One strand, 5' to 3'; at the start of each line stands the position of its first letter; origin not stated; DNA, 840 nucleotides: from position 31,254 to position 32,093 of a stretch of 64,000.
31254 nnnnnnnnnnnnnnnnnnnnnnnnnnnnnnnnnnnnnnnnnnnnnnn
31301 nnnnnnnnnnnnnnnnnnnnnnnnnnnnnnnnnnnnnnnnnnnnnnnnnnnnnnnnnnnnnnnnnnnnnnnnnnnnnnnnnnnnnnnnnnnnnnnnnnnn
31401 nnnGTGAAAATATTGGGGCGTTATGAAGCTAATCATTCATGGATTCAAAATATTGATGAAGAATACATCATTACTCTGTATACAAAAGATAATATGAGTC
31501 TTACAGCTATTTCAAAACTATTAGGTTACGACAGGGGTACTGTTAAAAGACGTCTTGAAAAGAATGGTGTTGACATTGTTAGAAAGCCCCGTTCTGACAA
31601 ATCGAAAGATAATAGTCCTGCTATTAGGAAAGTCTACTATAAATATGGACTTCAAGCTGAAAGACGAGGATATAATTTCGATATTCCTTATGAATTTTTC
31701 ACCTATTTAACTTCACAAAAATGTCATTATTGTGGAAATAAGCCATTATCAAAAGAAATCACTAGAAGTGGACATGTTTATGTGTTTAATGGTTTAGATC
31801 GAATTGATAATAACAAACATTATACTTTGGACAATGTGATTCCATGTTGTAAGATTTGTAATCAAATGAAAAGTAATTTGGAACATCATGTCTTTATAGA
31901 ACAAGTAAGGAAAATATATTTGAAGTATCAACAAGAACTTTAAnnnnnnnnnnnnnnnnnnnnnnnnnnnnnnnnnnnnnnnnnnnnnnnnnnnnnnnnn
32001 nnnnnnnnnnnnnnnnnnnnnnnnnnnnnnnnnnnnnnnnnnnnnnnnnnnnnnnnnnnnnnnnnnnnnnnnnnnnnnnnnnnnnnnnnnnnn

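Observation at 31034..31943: Intron plus adjacent free-standing HNH nuclease: candidate collaborative homing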

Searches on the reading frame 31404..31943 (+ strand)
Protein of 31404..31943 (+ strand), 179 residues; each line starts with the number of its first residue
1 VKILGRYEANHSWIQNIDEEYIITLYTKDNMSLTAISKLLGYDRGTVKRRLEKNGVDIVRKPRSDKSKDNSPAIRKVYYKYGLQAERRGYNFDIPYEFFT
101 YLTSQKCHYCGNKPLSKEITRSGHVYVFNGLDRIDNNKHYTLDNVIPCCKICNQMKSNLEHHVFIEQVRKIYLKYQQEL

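Call 4: search_protein_families(library=pfam, proteins=[window:31404-31943:+], max_evalue=0.01)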
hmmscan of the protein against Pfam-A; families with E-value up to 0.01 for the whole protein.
window:31404-31943:+ (179 aa): 3 families
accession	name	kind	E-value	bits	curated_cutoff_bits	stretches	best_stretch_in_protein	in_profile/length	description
PF03683.19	UPF0175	-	7.7e-05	22.7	27.9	1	12-60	15-63/75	Uncharacterised protein family (UPF0175)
PF13936.12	HTH_38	-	0.0007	19.7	27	1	21-54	12-44/44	Helix-turn-helix domain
PF01844.29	HNH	-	0.0054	17.3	21.4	0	107-158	1-46/47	HNH endonuclease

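Call 13: search_dna_similar(query=window:31404-31943:+, collection=phages, mode=protein, max_rows=40)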
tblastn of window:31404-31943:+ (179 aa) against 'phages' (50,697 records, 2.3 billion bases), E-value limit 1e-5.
Records with a match: 96; places in all: 96; records where one place covers at least 80% of the query: 4.
Best place of each record, by identity: <60% 96.
By first word of the organism name: Escherichia 28; Pseudomonas 20; Klebsiella 10; Campylobacter 8; Streptomyces 7; uncultured 5; Lactococcus 3; Xanthomonas 2; Rhodococcus 2; Sodalis 2; and 7 more.
By host as written in the record: Escherichia coli 16; - 9; Klebsiella pneumoniae 9; Campylobacter jejuni 8; Pseudomonas syringae pv. actinidiae 8; Pseudomonas syringae pv. porri LMG 28495 6; Escherichia coli K-12 MG1655 4; Streptomyces sanglieri UNT16F27A 3; and 21 more.
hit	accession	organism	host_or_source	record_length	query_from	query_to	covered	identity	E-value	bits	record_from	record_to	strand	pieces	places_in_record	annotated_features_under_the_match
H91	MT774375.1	uncultured phage cr50_1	human feces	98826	26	172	82%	32.4%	8e-17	83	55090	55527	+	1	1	hypothetical protein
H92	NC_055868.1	uncultured phage cr50_1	human feces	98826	26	172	82%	32.4%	8e-17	83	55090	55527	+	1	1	HNH endonuclease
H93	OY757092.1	Klebsiella phage vB_Kpn_K24PH164C1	-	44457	36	173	77%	30.8%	1e-8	59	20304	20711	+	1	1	HNH endonuclease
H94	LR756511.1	uncultured phage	metagenomic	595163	65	178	64%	36.8%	5e-14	74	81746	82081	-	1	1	record has no annotation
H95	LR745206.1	uncultured phage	metagenomic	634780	59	172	64%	36.1%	4e-13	72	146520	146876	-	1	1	record has no annotation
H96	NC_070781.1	Streptomyces phage Tomas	Streptomyces sanglieri UNT16F27A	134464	1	171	96%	22.8%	4e-10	63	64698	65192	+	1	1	87: hypothetical protein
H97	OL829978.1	Streptomyces phage Tomas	Streptomyces sanglieri UNT16F27A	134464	1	171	96%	22.8%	4e-10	63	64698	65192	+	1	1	87: hypothetical protein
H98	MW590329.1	Klebsiella phage Kp_Pokalde_001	Klebsiella pneumoniae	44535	60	173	64%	33.6%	2e-8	59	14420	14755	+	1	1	hypothetical protein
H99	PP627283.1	Escherichia phage SM_S22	Escherichia coli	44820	52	153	57%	37.3%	5e-8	57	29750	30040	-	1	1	endonuclease VII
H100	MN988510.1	Rhizobium phage RHph_I3_11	Rhizobium phaseoli I3_11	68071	58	175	66%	31.7%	6e-13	71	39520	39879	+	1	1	HNH endonuclease protein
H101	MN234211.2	Arthrobacter phage Mimi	Arthrobacter globiformis NRRL B-2979 SEA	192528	68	171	58%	35.4%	2e-15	79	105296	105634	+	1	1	160: hypothetical protein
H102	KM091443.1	Lactococcus phage phi93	Lactococcus sp. 936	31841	59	175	65%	31.0%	4e-10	63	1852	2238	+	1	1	hypothetical protein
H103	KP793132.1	Lactococcus phage 936 group phage PhiM1127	Lactococcus lactis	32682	59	175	65%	31.0%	4e-10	63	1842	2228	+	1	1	HNH endonuclease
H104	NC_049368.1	Lactococcus phage 936 group phage PhiM1127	Lactococcus lactis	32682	59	175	65%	31.0%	4e-10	63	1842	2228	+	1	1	HNH endonuclease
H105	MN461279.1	Xanthomonas virus phiXaf18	Xanthomonas vesicatoria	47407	78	171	53%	38.5%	4e-17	84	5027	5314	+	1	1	hypothetical protein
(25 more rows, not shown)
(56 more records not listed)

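Call 14: search_protein_families(library=phrogs, proteins=[window:31404-31943:+], max_evalue=0.001)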
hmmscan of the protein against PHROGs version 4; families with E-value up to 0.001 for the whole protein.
window:31404-31943:+ (179 aa): 11 families
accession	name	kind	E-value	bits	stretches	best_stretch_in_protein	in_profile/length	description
phrog_1035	-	DNA, RNA and nucleotide metabolism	2e-15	58.4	1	61-175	98-229/271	endonuclease VII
phrog_3118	-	DNA, RNA and nucleotide metabolism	1.2e-12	48.9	1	73-161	13-101/287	HNH endonuclease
phrog_3322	-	DNA, RNA and nucleotide metabolism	1.3e-11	45.6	1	60-172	37-149/162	endonuclease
phrog_1400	-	moron, auxiliary metabolic gene and host takeover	4.5e-08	34.2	1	72-174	7-104/251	Srd anti-sigma factor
phrog_4592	-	moron, auxiliary metabolic gene and host takeover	3.1e-07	31.4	1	74-164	60-142/170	decoy of host sigma70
phrog_8446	-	DNA, RNA and nucleotide metabolism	8.2e-07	29.9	1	3-154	48-193/211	HNH endonuclease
phrog_7545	-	DNA, RNA and nucleotide metabolism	1.4e-06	29.6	1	17-162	5-108/160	HNH endonuclease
phrog_15463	-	DNA, RNA and nucleotide metabolism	4.8e-05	23.7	1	74-162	124-186/435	HNH endonuclease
phrog_2214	-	DNA, RNA and nucleotide metabolism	0.00015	22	1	100-171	193-251/429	HNH endonuclease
phrog_338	-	DNA, RNA and nucleotide metabolism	0.00024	21.6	1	103-162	206-265/340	HNH endonuclease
phrog_3377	-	DNA, RNA and nucleotide metabolism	0.00036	21.4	0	131-146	68-83/196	HNH endonuclease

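Call 15: search_protein_families(library=ncbifam, proteins=[window:31404-31943:+], max_evalue=0.01)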
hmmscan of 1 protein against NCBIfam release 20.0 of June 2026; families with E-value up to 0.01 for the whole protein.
window:31404-31943:+ (179 aa): 1 family
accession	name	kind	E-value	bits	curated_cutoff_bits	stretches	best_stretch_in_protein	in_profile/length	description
TIGR02937.1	sigma70-ECF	superfamily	0.00082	19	42.9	1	18-53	121-156/165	sigma-70 family RNA polymerase sigma factor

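Call 16: search_solved_structures(query=window:31404-31943:+, max_evalue=1, show_alignments=2)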
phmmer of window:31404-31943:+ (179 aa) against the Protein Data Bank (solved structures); distinct sequences matched with E-value up to 1: 12.
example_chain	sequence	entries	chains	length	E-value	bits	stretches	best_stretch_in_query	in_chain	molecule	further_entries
3ldy_A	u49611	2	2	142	0.0066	19.7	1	103-159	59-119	restriction endonuclease PacI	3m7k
4h9d_A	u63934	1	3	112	0.069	16.4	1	106-159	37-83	HNH endonuclease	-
4zmi_A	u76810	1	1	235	0.33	14.2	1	57-147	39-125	Telomere length regulator taz1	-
1etw_A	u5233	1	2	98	0.45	13.7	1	23-56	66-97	FACTOR FOR INVERSION STIMULATION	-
2r32_A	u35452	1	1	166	0.74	13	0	77-144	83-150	GCN4-pII/Tumor necrosis factor ligand superfamily member 18 fusion protein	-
1p7t_A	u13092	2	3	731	0.79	12.9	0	35-66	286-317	Malate synthase G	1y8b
7yqm_A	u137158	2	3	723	0.81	12.9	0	35-66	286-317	Malate synthase G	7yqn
1d8c_A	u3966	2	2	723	0.81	12.9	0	35-66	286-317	MALATE SYNTHASE G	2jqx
7khd_A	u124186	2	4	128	0.81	12.9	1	77-144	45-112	Tumor necrosis factor ligand superfamily member 18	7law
2r30_A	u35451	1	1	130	0.84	12.8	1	77-144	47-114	Tumor necrosis factor ligand superfamily member 18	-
2q1m_A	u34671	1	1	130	0.85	12.8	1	77-144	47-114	Tumor necrosis factor ligand superfamily member 18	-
3b93_A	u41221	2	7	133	0.9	12.8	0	77-144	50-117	Tumor necrosis factor ligand superfamily member 18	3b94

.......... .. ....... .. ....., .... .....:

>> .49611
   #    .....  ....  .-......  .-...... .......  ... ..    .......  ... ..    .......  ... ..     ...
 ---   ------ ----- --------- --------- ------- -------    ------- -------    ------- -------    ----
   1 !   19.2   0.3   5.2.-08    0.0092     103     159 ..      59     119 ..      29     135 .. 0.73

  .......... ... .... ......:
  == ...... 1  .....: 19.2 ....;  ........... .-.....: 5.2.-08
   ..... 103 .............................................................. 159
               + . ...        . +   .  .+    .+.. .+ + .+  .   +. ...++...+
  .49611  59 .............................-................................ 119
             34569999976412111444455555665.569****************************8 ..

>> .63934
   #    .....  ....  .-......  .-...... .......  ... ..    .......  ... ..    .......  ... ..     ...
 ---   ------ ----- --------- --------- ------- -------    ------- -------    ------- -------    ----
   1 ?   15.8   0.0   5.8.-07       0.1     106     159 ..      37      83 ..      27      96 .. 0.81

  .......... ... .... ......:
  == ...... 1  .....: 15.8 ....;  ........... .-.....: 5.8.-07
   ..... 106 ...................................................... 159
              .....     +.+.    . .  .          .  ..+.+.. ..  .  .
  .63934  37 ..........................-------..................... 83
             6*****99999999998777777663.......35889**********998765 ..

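Call 26: find_homologous_proteins(query=window:31404-31943:+, max_evalue=0.00001)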
Query window:31404-31943:+ (179 aa): 14 proteins with E <= 0.00001 among 82 candidates.
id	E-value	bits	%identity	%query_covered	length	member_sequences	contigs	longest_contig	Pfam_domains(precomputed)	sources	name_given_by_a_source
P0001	2.7e-116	404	99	98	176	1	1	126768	-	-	-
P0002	7.9e-70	252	63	94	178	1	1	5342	-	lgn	-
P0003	1.8e-58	215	55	91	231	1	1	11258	PF13936.13,PF04545.23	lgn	-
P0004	1.5e-53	199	53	94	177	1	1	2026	-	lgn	-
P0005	1.3e-51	193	54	93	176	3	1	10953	PF02796.22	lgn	-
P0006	9.2e-50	187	52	91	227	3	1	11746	PF04545.23,PF13404.13,PF08281.19,PF04297.21,PF07278.19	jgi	jgi:predicted DNA-binding protein YlxM (UPF0122 family)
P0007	1.3e-49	187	49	91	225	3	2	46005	PF13384.13,PF13936.13,PF13518.13,PF02796.22,PF04545.23,PF08281.19,PF04297.21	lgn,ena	-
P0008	6.4e-21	93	36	44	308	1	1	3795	-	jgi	-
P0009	1.1e-20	92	38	40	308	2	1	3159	-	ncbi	-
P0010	1.7e-19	89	45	59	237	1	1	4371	-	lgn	-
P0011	8.9e-18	83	42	52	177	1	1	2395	-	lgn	-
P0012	4.0e-16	78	44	53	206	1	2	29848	-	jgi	jgi:hypothetical protein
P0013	1.1e-8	53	40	53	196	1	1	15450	-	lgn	-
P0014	9.0e-6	44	32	57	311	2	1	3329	-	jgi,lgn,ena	-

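Call 27: find_encoding_contigs(protein=P0002, flank=5000, max_places=3)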
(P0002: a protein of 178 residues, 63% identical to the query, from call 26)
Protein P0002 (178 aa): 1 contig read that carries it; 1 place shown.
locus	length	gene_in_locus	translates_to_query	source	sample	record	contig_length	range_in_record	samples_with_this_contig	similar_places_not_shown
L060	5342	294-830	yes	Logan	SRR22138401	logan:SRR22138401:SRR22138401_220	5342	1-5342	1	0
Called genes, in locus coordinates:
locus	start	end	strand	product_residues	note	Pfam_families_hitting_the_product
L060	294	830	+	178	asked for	-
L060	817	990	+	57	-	-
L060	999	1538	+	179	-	PF24175:SU10_adaptor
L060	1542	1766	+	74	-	-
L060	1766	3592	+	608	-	PF12708:Pect-lyase_RHGA_epim, PF13229:Beta_helix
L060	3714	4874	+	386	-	PF04932:Wzy_C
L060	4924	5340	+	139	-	?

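Call 28: find_encoding_contigs(protein=P0003, flank=5000, max_places=3)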
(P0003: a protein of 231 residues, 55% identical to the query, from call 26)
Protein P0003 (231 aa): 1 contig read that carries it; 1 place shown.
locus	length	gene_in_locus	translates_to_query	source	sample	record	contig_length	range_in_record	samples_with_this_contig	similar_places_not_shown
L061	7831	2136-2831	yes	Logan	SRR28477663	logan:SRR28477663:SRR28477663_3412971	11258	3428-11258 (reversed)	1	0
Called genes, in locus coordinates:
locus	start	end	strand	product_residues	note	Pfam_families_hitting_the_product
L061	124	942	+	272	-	-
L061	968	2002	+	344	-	PF10124:Mu-like_gpT (weak), PF25209:Phage_capsid_4, PF10124:Mu-like_gpT (weak)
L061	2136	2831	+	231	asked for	PF04545:Sigma70_r4 (faint), PF13936:HTH_38 (faint)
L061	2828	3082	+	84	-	-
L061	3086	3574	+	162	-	PF24175:SU10_adaptor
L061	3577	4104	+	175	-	-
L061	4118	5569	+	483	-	-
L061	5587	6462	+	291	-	-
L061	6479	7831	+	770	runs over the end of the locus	PF25059:FN3_DSCAM-DSCAML_C (faint), PF00041:fn3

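Call 29: find_encoding_contigs(protein=P0007, flank=5000, max_places=3)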
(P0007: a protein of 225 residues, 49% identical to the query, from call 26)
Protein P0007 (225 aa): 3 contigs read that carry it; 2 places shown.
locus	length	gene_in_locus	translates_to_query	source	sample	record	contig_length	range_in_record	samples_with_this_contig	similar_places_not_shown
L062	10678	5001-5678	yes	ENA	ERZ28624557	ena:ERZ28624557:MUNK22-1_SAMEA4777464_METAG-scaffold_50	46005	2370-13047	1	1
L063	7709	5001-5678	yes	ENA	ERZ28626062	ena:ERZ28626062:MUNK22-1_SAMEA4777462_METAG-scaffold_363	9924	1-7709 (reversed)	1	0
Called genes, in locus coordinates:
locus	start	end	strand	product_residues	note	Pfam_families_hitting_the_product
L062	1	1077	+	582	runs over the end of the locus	-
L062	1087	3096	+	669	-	PF16510:P22_portal, PF23899:SU10_portal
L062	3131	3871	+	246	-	-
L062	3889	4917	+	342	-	PF25209:Phage_capsid_4, PF10124:Mu-like_gpT (weak)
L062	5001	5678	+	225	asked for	PF02796:HTH_7 (faint), PF04297:UPF0122 (faint), PF04545:Sigma70_r4 (faint), PF08281:Sigma70_r4_2 (faint), PF13384:HTH_23 (faint), PF13518:HTH_28 (faint), PF13936:HTH_38 (faint)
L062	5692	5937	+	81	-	-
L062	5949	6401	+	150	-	-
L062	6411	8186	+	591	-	-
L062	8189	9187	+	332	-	-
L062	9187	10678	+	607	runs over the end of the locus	PF13088:BNR_2 (faint)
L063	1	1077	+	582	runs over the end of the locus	-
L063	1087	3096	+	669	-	PF16510:P22_portal, PF23899:SU10_portal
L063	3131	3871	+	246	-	-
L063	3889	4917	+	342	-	PF25209:Phage_capsid_4, PF10124:Mu-like_gpT (weak)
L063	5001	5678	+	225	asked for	PF02796:HTH_7 (faint), PF04297:UPF0122 (faint), PF04545:Sigma70_r4 (faint), PF08281:Sigma70_r4_2 (faint), PF13384:HTH_23 (faint), PF13518:HTH_28 (faint), PF13936:HTH_38 (faint)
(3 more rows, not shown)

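Call 33: find_encoding_contigs(protein=P0005, flank=4000, max_places=3)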
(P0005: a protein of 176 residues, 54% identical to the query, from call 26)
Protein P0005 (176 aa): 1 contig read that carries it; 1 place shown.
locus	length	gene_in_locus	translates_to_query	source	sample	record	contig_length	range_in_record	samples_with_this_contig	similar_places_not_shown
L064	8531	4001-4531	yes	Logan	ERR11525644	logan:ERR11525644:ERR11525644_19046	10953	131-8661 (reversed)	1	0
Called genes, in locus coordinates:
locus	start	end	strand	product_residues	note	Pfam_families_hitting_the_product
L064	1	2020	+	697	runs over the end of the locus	PF16510:P22_portal, PF23899:SU10_portal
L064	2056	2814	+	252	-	-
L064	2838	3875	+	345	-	PF25209:Phage_capsid_4, PF10124:Mu-like_gpT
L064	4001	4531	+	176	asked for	PF02796:HTH_7 (weak)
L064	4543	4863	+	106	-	-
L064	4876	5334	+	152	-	-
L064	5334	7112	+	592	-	-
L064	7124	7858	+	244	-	-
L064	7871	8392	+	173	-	PF18454:Mtd_N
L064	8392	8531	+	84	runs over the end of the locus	-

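Call 34: find_encoding_contigs(protein=P0006, flank=4000, max_places=3)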
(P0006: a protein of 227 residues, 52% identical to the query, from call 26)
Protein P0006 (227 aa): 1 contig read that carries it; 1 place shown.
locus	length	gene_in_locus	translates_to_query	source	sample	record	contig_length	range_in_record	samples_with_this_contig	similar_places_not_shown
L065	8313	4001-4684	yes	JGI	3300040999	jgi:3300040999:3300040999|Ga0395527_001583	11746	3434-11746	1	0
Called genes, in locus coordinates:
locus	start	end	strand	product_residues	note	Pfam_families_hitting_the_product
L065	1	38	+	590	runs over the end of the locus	-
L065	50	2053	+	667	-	PF16510:P22_portal, PF23899:SU10_portal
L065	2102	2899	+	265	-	-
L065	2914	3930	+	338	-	PF10124:Mu-like_gpT, PF25209:Phage_capsid_4, PF10124:Mu-like_gpT (weak)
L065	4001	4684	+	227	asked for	PF04297:UPF0122 (faint), PF04545:Sigma70_r4 (faint), PF08281:Sigma70_r4_2 (faint), PF13404:HTH_AsnC-type (faint), PF07278:DUF1441 (faint)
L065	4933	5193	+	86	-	-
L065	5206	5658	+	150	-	-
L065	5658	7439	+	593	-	-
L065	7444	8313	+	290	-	?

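Call 35: find_encoding_contigs(protein=P0004, flank=4000, max_places=3)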
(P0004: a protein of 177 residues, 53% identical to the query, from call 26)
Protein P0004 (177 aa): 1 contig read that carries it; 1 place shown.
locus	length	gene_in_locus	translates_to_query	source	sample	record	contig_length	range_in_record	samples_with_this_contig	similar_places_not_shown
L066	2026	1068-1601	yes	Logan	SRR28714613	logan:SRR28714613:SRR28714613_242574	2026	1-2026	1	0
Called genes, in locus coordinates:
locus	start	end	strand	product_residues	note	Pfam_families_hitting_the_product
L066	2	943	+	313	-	?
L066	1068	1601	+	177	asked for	-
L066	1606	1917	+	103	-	-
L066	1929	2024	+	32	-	?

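Call 67: find_related_loci(query=A2, collection=viral_contigs, flank=3000)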
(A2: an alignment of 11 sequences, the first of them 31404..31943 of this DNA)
Query A2 (179 aa) in viral_contigs; peptide patterns used: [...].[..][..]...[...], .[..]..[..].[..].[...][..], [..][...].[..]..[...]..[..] (x = any residue, [..] = any of these).
597 stretches matched a pattern (row limit reached: there are more); 532 encode a relative of the query (tblastn E <= 1e-3); the best 80 are kept; 80 distinct loci.
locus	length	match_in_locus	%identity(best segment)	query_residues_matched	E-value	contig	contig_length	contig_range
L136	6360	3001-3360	40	51-174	4e-25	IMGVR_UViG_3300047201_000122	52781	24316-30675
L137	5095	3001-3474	37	13-172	9e-25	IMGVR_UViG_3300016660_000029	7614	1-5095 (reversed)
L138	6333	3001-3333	40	69-179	2e-23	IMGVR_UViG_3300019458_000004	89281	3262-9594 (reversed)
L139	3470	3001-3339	41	63-171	4e-23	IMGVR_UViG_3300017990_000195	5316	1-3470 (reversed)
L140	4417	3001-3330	40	64-172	9e-23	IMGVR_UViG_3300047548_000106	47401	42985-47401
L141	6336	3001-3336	40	61-172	2e-22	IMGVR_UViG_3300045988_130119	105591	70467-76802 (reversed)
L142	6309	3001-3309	42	72-171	5e-22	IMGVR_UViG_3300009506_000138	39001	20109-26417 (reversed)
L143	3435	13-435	37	39-172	4e-22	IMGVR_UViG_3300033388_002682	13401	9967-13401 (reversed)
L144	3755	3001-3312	40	72-174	4e-22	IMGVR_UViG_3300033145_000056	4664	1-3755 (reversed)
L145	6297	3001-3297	43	77-171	6e-22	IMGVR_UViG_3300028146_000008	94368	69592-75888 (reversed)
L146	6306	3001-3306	42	72-171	7e-22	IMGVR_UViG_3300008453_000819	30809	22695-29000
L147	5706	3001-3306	42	72-171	7e-22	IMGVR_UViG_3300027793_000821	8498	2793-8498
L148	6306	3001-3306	42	72-171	7e-22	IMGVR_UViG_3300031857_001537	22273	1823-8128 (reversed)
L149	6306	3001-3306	42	72-171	7e-22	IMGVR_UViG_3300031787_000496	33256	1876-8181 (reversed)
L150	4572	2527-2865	43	62-172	8e-22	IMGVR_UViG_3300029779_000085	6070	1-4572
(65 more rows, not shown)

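Call 84: predict_structure(alignment_id=A2)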
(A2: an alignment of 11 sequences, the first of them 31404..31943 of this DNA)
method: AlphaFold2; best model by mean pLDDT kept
length: 179 residues; sequences in the alignment: 11
mean_pLDDT: 83.9   pTM: 0.60
mean pLDDT of the five models: 83.9, 82.9, 82.7, 82.1, 80.4
residues with pLDDT >= 90: 79; 70-90: 76; 50-70: 10; < 50: 14
segments of 3 or more residues with pLDDT < 50: 1-14
pLDDT, mean of each block of 10 residues (from residue 1): 39 64 87 87 89 89 64 93 95 96 94 92 89 91 94 86 85 74
secondary structure, 60 per line:
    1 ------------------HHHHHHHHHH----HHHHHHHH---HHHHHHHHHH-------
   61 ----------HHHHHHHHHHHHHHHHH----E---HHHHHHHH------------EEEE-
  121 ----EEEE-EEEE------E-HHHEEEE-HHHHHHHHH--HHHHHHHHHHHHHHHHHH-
elements in order: H19-28 H33-40 H44-53 H71-87 H96-103 E116-119 E125-128 E130-133 E145-148 H150-158 H161-178

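Call 86: fold_search(model_id=the predicted structure, library=pdb)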
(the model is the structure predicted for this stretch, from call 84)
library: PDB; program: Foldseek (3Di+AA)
matches with E <= 10: 644; with E <= 0.001: 1
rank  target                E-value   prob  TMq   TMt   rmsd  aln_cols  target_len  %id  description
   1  3ldy_A                1.5e-04  1.00  0.43  0.52   5.1       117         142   20  An extraordinary mechanism of DNA perturbation exhibited by the rare-cutting HNH restriction endonuclease PacI (released 2010-04-21)
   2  4h9d_A                9.8e-03  0.99  0.29  0.50   7.7       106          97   18  Crystal Structure of Mn-dependent Gme HNH nicking endonuclease from Geobacter metallireducens GS-15, Northeast Structu (released 2012-10-10)
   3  4h9d_B                4.9e-02  0.92  0.29  0.52   9.6       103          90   17  Crystal Structure of Mn-dependent Gme HNH nicking endonuclease from Geobacter metallireducens GS-15, Northeast Structu (released 2012-10-10)
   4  4h9d_C                6.8e-02  0.96  0.30  0.58   4.6        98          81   21  Crystal Structure of Mn-dependent Gme HNH nicking endonuclease from Geobacter metallireducens GS-15, Northeast Structu (released 2012-10-10)
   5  4go1_B                8.2e-02  0.63  0.21  0.13  12.3       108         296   18  Crystal Structure of full length transcription repressor LsrR from E. coli. (released 2013-04-24)
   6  2w48_B                1.6e-01  0.69  0.20  0.12   9.2        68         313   25  Crystal structure of the Full-length Sorbitol Operon Regulator SorC from Klebsiella pneumoniae (released 2009-05-05)
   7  2w48_D                1.8e-01  0.51  0.19  0.12   9.1        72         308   26  Crystal structure of the Full-length Sorbitol Operon Regulator SorC from Klebsiella pneumoniae (released 2009-05-05)
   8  4go1_A                1.8e-01  0.41  0.20  0.12  11.5       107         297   18  Crystal Structure of full length transcription repressor LsrR from E. coli. (released 2013-04-24)
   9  2w48_A                1.9e-01  0.72  0.20  0.12   9.1        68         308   25  Crystal structure of the Full-length Sorbitol Operon Regulator SorC from Klebsiella pneumoniae (released 2009-05-05)
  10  8r7y_B                2.3e-01  0.63  0.20  0.12  10.7        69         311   29  Deoxyribonucleoside regulator DeoR in complex with the DNA operator (released 2024-06-19)
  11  6ghc_A                3.4e-01  0.69  0.29  0.19   4.3        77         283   16  Modification dependent EcoKMcrA restriction endonuclease (released 2018-08-08)
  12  6jhe_A                3.9e-01  0.89  0.18  0.58   4.9        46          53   33  Crystal Structure of Bacillus subtilis SigW domain 4 in complexed with -35 element DNA (released 2020-01-01)
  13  8r7y_A                3.9e-01  0.57  0.20  0.12  11.8        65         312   29  Deoxyribonucleoside regulator DeoR in complex with the DNA operator (released 2024-06-19)
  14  8q4d_C                4.4e-01  0.11  0.19  0.09  28.3       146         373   17  IstA-IstB(E167Q) Strand Transfer Complex (released 2024-07-10)
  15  7bhy_B                4.7e-01  0.93  0.20  0.63   3.3        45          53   31  DNA-binding domain of DeoR in complex with the DNA operator (released 2021-11-10)
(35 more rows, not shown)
